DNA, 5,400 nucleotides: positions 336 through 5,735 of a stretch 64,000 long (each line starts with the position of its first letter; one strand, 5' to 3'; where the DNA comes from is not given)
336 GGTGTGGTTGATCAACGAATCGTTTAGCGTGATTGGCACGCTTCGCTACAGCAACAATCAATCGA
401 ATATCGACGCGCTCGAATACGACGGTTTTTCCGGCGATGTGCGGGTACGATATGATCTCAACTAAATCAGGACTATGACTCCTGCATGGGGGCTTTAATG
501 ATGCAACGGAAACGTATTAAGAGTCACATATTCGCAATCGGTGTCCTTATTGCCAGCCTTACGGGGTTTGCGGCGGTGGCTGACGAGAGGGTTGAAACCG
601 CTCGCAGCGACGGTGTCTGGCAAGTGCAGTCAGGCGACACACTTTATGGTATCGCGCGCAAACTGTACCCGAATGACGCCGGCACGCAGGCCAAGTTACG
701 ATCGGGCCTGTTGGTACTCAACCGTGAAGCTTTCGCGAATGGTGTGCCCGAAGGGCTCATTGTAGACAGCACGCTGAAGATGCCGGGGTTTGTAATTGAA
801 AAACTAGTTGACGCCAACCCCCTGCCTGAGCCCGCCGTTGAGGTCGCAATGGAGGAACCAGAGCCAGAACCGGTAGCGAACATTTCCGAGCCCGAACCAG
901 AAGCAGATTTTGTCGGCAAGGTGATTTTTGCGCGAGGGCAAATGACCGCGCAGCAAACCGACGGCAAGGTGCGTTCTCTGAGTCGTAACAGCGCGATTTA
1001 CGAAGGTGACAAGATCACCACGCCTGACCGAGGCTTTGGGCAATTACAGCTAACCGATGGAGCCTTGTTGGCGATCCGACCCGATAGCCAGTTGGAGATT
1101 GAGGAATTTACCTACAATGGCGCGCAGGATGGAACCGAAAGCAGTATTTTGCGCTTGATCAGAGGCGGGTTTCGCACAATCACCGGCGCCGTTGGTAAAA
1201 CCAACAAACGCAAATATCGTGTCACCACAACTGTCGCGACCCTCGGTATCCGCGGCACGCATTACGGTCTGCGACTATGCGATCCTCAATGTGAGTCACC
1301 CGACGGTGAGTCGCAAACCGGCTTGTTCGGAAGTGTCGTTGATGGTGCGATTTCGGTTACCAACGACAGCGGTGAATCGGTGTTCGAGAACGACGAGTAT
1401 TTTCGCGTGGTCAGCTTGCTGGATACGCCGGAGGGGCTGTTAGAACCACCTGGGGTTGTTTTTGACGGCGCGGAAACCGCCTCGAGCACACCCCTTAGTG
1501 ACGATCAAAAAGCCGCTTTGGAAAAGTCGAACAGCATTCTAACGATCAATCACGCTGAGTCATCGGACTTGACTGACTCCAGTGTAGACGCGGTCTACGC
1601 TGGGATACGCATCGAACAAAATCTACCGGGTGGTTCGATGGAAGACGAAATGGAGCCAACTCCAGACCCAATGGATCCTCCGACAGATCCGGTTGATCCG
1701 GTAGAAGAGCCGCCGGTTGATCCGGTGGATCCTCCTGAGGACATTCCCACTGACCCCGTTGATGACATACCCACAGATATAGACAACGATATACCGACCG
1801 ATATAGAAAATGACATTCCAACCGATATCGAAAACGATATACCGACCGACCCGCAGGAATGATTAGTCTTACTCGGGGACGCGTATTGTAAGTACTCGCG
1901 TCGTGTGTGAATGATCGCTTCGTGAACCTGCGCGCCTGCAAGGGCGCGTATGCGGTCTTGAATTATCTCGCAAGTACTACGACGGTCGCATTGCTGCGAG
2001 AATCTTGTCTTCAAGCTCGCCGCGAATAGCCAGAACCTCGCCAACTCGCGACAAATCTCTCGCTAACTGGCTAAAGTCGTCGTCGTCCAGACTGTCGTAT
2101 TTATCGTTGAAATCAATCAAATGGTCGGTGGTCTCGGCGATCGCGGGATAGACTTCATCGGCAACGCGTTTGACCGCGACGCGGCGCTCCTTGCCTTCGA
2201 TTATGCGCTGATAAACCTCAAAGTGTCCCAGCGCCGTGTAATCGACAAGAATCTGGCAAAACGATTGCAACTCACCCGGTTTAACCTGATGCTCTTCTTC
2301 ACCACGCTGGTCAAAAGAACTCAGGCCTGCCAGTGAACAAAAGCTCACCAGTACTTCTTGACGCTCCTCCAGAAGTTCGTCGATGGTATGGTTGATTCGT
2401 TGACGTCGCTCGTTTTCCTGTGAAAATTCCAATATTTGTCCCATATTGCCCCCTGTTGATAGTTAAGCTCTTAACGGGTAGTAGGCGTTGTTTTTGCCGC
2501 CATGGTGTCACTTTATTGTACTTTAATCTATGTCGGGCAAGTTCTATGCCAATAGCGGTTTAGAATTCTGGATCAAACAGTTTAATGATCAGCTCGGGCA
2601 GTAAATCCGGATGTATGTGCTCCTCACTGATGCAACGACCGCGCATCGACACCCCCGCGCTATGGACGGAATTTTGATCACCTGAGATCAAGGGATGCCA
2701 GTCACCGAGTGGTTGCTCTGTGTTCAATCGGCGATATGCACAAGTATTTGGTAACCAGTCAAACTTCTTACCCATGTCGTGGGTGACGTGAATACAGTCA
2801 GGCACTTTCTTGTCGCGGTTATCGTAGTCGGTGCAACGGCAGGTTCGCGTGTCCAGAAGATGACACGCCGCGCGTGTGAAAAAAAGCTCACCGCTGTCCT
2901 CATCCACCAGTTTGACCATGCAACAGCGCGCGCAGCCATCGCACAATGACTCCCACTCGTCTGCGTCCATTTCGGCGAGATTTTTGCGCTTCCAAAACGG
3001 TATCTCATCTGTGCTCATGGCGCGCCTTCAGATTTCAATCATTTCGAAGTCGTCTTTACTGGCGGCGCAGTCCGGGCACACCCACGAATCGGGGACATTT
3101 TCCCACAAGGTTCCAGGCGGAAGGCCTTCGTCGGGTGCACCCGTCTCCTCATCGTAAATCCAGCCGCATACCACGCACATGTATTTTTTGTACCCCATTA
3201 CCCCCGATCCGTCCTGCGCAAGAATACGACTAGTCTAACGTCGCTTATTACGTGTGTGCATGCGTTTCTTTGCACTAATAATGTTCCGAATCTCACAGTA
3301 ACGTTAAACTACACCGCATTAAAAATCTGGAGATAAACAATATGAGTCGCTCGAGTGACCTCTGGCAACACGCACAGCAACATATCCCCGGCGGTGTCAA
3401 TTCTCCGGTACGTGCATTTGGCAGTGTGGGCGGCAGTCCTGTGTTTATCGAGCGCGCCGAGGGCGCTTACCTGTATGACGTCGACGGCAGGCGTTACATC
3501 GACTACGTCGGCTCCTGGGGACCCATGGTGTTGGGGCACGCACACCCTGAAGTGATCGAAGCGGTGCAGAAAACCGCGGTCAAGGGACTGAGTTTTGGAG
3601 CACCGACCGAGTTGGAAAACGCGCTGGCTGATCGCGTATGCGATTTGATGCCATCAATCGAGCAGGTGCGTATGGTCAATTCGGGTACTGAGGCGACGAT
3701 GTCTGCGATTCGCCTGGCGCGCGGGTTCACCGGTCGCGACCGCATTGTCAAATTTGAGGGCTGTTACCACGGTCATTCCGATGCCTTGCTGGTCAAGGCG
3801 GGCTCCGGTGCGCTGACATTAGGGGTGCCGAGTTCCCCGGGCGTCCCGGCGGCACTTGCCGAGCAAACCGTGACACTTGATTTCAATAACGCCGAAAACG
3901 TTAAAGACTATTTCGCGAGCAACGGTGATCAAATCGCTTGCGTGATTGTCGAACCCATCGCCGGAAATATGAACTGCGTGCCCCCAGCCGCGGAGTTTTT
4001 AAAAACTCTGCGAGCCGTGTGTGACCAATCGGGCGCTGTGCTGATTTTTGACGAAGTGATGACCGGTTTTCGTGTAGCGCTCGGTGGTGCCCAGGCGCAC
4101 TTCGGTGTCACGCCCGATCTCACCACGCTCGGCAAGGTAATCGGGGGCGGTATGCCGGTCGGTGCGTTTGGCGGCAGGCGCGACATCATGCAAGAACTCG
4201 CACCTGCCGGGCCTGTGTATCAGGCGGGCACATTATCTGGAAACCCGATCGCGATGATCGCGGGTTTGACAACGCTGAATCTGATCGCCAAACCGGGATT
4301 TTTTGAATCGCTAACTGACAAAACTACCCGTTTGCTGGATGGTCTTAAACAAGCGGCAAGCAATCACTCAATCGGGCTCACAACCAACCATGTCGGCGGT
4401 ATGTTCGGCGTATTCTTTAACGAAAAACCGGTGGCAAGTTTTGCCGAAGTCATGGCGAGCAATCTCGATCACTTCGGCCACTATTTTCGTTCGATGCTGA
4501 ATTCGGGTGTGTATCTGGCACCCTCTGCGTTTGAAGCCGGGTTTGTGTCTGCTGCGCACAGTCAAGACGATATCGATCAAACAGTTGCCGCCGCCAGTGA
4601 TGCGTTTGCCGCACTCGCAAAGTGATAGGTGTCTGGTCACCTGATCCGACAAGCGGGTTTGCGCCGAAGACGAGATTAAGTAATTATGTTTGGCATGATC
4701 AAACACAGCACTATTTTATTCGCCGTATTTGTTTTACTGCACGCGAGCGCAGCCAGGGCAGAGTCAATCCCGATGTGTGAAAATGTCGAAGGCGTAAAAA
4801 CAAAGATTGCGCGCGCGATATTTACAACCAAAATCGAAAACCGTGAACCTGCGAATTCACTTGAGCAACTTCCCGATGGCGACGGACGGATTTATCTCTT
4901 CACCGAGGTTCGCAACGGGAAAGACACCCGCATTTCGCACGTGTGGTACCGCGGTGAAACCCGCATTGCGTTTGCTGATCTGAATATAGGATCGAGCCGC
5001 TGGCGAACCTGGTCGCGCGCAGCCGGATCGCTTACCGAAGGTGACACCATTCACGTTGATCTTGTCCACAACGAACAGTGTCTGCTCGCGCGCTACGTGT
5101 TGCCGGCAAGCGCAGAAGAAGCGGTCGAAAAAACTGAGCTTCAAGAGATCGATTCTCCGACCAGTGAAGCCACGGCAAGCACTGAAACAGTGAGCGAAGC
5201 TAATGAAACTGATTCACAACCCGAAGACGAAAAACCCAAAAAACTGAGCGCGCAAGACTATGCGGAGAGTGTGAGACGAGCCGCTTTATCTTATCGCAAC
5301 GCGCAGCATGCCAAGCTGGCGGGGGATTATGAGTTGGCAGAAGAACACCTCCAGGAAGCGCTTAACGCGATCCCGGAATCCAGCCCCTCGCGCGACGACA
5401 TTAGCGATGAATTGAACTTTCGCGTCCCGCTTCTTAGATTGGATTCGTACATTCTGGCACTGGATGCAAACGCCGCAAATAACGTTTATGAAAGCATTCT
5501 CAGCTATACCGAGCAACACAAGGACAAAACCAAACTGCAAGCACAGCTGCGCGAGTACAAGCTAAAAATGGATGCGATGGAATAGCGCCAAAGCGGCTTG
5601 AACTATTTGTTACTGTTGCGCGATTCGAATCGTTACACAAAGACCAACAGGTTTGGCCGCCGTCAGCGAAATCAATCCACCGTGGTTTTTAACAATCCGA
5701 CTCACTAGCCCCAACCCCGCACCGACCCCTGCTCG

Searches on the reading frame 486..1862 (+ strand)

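Call 53: search_protein_families(library=pfam, proteins=[window:486-1862:+], max_evalue=0.00001)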
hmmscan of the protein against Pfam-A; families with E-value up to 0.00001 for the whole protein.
window:486-1862:+ (458 aa): 1 family
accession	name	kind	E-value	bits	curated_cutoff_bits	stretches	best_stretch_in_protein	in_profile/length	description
PF04773.18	FecR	-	6.1e-10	39.9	24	1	175-267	1-85/97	FecR protein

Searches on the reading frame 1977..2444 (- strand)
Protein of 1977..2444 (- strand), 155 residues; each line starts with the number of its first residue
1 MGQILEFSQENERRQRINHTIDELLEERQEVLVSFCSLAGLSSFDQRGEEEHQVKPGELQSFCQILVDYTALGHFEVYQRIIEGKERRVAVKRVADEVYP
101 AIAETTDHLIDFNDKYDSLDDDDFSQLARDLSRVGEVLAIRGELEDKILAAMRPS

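Call 53: search_protein_families(library=pfam, proteins=[window:1977-2444:-], max_evalue=0.00001)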
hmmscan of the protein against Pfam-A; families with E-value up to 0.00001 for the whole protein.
window:1977-2444:- (155 aa): 1 family
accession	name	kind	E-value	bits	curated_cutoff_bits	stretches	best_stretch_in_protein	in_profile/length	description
PF04353.18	Rsd_AlgQ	-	1.7e-40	138.9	35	1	7-152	5-149/150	Regulator of RNA polymerase sigma(70) subunit, Rsd/AlgQ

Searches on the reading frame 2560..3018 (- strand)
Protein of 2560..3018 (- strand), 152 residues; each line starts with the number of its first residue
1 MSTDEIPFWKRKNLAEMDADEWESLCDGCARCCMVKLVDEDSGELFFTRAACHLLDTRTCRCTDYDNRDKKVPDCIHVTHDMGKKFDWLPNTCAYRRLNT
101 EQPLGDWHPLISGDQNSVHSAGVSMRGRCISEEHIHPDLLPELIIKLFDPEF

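Call 53: search_protein_families(library=pfam, proteins=[window:2560-3018:-], max_evalue=0.00001)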
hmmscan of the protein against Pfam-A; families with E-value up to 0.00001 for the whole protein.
window:2560-3018:- (152 aa): 1 family
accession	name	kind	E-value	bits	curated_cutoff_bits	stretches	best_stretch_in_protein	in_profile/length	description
PF03692.20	CxxCxxCC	-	7.1e-09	36.7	23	1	26-94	2-85/85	Putative zinc- or iron-chelating domain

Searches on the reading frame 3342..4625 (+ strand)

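Call 53: search_protein_families(library=pfam, proteins=[window:3342-4625:+], max_evalue=0.00001)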
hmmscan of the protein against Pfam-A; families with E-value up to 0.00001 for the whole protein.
window:3342-4625:+ (427 aa): 1 family
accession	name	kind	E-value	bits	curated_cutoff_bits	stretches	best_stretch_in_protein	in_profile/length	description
PF00202.27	Aminotran_3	-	2.9e-81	273.7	30.5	1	33-394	10-383/403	Aminotransferase class-III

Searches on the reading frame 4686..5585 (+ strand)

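Call 53: search_protein_families(library=pfam, proteins=[window:4686-5585:+], max_evalue=0.00001)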
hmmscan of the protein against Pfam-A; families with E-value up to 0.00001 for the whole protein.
window:4686-5585:+ (299 aa): 1 family
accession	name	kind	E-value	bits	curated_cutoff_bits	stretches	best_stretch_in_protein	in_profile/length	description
PF11141.13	DUF2914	-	1.8e-06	28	23.6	1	80-112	1-33/62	Protein of unknown function (DUF2914)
